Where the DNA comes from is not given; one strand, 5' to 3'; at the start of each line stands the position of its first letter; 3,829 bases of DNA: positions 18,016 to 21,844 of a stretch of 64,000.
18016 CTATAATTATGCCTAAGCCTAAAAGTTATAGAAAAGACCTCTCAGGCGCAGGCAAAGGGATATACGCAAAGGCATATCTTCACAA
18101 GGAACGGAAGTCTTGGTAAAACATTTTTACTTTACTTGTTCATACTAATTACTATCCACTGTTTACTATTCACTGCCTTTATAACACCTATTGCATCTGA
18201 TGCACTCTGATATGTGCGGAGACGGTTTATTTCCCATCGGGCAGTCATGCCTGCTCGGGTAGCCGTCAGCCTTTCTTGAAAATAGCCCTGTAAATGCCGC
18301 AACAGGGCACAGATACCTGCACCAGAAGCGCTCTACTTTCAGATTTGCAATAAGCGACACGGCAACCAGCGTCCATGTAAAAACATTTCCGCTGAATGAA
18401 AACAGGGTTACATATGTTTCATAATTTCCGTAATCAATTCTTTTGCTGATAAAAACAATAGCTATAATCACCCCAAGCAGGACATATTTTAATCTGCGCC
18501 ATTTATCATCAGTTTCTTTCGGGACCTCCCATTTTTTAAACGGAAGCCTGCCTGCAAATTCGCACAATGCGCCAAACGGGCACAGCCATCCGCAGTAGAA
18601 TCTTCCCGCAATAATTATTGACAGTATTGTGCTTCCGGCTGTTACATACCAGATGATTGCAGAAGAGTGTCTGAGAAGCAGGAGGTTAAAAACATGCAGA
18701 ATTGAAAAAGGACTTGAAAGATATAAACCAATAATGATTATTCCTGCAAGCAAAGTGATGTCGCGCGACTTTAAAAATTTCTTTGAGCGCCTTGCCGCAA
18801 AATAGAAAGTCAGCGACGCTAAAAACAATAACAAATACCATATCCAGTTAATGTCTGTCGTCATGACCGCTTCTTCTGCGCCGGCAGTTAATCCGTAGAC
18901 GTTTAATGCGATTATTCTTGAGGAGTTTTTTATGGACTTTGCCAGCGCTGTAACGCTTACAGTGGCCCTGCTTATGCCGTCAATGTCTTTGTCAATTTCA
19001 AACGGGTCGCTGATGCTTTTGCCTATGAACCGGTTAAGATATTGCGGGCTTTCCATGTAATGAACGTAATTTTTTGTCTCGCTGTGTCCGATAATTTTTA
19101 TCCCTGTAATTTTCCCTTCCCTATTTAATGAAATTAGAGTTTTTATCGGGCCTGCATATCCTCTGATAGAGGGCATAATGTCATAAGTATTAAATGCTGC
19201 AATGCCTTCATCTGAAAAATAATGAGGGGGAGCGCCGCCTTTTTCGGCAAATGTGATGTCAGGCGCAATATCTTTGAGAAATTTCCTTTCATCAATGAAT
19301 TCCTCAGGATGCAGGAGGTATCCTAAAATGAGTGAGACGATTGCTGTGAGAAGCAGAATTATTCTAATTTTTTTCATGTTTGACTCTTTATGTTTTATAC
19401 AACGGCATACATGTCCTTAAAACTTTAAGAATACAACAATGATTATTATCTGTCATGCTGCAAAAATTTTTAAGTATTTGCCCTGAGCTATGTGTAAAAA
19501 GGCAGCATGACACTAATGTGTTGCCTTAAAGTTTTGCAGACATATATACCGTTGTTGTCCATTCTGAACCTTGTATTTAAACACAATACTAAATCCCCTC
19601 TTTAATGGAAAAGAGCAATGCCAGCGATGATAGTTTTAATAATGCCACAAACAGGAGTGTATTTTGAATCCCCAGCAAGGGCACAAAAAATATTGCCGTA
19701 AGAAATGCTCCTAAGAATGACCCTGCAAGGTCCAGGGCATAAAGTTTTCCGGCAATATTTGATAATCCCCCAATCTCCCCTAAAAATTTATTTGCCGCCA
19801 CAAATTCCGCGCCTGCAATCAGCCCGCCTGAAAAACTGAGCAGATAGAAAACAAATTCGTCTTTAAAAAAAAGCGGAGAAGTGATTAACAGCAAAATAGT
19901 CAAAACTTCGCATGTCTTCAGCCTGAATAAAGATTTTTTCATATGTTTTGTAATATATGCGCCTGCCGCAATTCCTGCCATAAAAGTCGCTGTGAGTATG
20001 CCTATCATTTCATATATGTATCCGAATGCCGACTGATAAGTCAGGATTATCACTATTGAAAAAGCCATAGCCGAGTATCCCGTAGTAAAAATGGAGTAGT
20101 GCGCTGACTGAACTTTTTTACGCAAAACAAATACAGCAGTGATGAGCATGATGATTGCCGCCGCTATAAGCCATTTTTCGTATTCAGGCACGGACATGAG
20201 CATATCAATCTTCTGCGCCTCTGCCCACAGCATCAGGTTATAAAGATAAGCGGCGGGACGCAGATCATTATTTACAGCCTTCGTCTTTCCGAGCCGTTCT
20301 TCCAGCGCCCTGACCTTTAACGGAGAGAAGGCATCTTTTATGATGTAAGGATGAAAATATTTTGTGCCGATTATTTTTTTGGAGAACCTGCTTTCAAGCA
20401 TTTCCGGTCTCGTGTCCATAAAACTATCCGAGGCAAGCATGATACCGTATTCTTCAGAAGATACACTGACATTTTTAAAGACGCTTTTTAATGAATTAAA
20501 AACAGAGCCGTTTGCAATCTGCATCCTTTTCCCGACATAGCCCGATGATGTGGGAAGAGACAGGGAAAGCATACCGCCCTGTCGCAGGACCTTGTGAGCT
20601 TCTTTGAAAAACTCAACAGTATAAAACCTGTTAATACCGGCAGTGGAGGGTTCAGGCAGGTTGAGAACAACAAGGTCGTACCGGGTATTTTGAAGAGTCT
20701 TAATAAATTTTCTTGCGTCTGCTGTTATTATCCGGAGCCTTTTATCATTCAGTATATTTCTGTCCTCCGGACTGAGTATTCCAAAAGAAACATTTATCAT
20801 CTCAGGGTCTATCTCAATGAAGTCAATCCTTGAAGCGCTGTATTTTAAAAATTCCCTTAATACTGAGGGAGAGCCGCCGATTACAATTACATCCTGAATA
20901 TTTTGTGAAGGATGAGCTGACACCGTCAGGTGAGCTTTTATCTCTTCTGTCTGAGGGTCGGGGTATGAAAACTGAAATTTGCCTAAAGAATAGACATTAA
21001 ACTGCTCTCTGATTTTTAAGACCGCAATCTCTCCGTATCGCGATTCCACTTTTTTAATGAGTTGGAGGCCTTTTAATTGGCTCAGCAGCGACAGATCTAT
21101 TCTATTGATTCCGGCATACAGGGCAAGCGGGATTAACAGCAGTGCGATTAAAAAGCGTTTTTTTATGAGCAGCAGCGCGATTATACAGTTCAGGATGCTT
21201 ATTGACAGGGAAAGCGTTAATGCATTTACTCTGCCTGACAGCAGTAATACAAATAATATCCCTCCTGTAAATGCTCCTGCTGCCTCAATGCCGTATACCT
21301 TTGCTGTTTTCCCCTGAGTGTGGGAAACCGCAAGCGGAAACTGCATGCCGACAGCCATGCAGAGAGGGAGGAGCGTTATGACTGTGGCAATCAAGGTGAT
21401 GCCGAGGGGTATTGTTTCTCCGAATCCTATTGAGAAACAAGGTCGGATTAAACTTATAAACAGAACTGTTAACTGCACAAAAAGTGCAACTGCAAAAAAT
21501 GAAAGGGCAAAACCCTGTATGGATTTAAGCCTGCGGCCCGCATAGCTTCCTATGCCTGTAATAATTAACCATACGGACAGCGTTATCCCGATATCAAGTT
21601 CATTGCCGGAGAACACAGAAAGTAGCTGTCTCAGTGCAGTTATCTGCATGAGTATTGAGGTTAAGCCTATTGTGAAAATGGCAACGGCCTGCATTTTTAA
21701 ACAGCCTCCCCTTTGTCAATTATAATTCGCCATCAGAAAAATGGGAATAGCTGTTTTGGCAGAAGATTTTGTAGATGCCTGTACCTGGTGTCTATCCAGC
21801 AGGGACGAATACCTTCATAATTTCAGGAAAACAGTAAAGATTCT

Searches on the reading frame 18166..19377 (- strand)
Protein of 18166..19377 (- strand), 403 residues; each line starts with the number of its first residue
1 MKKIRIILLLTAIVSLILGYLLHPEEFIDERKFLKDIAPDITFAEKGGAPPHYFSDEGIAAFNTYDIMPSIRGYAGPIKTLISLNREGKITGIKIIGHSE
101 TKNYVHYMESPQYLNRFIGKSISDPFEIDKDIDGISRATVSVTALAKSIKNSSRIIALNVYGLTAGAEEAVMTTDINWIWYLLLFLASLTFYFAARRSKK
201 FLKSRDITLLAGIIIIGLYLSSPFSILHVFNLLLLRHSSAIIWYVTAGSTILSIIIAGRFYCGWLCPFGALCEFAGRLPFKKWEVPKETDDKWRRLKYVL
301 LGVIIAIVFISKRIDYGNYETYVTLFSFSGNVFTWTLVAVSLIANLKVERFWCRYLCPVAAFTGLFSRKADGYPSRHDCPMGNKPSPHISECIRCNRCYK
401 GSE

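Call 11: search_protein_families(library=pfam, proteins=[window:18166-19377:-])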
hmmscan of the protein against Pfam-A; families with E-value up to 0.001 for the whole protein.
window:18166-19377:- (403 aa): 2 families
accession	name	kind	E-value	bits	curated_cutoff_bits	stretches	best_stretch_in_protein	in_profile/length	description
PF12801.12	Fer4_5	-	3.6e-14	52.9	22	2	241-286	3-48/48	4Fe-4S binding domain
PF04205.19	FMN_bind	-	8.3e-12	46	22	1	73-151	1-74/77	FMN-binding domain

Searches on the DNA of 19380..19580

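Call 39: search_rna_families(source=window, start=19380, end=19580, threshold=evalue, max_evalue=10)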
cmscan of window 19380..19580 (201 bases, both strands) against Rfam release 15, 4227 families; matches with E-value up to 10: 7.
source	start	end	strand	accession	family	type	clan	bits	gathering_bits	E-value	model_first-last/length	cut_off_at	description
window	19403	19551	-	RF04228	MIR6140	Gene; miRNA;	-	24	140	0.015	1-165/165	no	MIR6140 microRNA precursor family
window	19406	19546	-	RF03621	MIR4245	Gene; miRNA;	-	19.3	74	0.38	1-128/128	no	MIR4245 microRNA precursor family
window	19416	19474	-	RF00366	mir-BHRF1-2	Gene; miRNA;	-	17.5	87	1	1-65/65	no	mir-BHRF1-2 microRNA precursor family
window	19397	19556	+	RF04172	MIR8675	Gene; miRNA;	-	16.5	90.8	1.4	1-95/95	no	MIR8675 microRNA precursor family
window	19425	19512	+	RF01574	DdR6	Gene; snRNA; snoRNA; CD-box;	-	13.7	90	6.8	1-86/86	no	Dictyostelium snoRNA DdR6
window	19388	19562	-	RF04127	MIR8007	Gene; miRNA;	-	12.4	195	3.7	1-226/226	no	MIR8007 microRNA precursor family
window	19397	19467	+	RF00372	sroH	Gene; sRNA;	-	9.8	80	2.5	1-161/161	no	sroH RNA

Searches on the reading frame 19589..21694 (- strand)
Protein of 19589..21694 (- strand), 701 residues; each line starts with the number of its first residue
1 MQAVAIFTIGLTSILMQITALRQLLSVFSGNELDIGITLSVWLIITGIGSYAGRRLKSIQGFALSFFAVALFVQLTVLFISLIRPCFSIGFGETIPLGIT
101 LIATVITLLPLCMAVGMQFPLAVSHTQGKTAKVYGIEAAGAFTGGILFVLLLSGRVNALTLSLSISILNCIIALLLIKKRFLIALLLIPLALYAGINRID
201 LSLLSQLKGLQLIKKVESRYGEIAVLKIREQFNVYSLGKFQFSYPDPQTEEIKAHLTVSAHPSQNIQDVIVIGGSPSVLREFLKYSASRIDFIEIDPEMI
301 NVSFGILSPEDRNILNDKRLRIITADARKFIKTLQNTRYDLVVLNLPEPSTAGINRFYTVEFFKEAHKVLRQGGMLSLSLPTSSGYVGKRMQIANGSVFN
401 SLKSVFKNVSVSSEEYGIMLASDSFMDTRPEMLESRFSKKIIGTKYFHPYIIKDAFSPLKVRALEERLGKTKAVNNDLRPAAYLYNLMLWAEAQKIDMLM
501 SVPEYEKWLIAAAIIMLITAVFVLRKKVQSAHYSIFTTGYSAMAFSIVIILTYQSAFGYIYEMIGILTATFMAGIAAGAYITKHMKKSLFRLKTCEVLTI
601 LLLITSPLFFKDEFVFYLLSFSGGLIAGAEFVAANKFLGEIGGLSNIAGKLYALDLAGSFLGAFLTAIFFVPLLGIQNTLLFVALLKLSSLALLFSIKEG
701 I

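Call 11: search_protein_families(library=pfam, proteins=[window:19589-21694:-])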
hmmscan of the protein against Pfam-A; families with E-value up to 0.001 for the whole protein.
window:19589-21694:- (701 aa): 2 families
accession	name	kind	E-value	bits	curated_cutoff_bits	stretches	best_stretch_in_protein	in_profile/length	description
PF01564.23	Spermine_synth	-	8.7e-18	65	22.9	1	252-378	7-130/186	Spermine/spermidine synthase domain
PF05175.20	MTS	-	0.00063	19.9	23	0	317-387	77-147/170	Methyltransferase small domain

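Call 73: find_homologous_proteins(query=window:19589-21694:-, max_evalue=1e-100)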
Query window:19589-21694:- (701 aa): 317 proteins with E <= 1e-100 among 8000 candidates; the best 120 are listed.
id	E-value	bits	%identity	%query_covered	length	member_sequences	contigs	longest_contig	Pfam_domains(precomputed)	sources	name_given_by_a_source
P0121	0.0e+0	1489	100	100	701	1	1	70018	PF01564.24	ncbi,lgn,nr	ncbi:MAG: hypothetical protein HZA10_07105 [Nitrospirae bacterium]|nr:hypothetical protein [Nitrospi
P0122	0.0e+0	1348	90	100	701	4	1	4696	PF01564.24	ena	-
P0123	3.3e-289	979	66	100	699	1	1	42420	PF01564.24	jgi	-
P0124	1.1e-276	938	64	99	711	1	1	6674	PF01564.24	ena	-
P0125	5.7e-271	919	63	100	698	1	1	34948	PF01564.24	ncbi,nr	ncbi:MAG: hypothetical protein HY754_07575 [Nitrospirae bacterium]|nr:hypothetical protein [Nitrospi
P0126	2.6e-252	857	59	100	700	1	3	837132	PF01564.24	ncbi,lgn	-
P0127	4.8e-250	850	58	100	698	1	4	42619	PF01564.24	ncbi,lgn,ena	-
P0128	1.1e-249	849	58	100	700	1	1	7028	PF01564.24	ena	-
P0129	2.4e-249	847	59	99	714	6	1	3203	PF01564.24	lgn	-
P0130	1.1e-248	845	58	100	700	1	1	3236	PF01564.24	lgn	-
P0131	1.2e-248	845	58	99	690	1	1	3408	PF01564.24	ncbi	-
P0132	2.5e-248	844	58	99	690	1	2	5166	PF01564.24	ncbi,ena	-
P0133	1.5e-246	838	57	99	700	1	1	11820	PF01564.24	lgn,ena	-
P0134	1.9e-246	838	58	100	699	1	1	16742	PF01564.24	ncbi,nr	ncbi:MAG: hypothetical protein EPN94_09275 [Nitrospirae bacterium]|nr:MAG: hypothetical protein EPN9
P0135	2.5e-246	837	58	99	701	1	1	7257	PF01564.24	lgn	-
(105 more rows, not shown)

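Call 74: find_encoding_contigs(protein=P0122, flank=3000, max_places=6)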
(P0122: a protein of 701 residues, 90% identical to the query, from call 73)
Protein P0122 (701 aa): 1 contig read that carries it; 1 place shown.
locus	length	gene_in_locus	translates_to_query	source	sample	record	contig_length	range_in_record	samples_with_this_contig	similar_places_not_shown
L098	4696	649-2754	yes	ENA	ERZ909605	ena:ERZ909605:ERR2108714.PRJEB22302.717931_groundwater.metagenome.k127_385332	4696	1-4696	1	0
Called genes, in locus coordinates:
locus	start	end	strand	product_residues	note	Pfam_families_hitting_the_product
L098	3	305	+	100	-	?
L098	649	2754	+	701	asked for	PF01564:Spermine_synth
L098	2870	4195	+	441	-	PF04205:FMN_bind, PF12801:Fer4_5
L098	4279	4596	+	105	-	PF24839:DUF7718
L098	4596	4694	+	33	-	?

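Call 75: find_encoding_contigs(protein=P0123, flank=2000, max_places=2)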
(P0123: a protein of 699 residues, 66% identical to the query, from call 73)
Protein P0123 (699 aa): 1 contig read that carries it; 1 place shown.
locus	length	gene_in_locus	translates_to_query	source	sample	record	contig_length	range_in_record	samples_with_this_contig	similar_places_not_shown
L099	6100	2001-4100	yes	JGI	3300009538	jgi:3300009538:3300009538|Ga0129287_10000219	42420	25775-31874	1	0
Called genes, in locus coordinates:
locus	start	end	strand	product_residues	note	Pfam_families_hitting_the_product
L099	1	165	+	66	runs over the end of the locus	PF01934:HepT-like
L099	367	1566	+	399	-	PF00004:AAA (faint), PF13173:AAA_14, PF13635:DUF4143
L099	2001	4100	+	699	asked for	PF01564:Spermine_synth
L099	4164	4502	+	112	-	PF05015:HigB-like_toxin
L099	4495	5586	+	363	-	PF01381:HTH_3, PF06114:Peptidase_M78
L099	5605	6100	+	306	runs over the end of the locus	PF08902:DUF1848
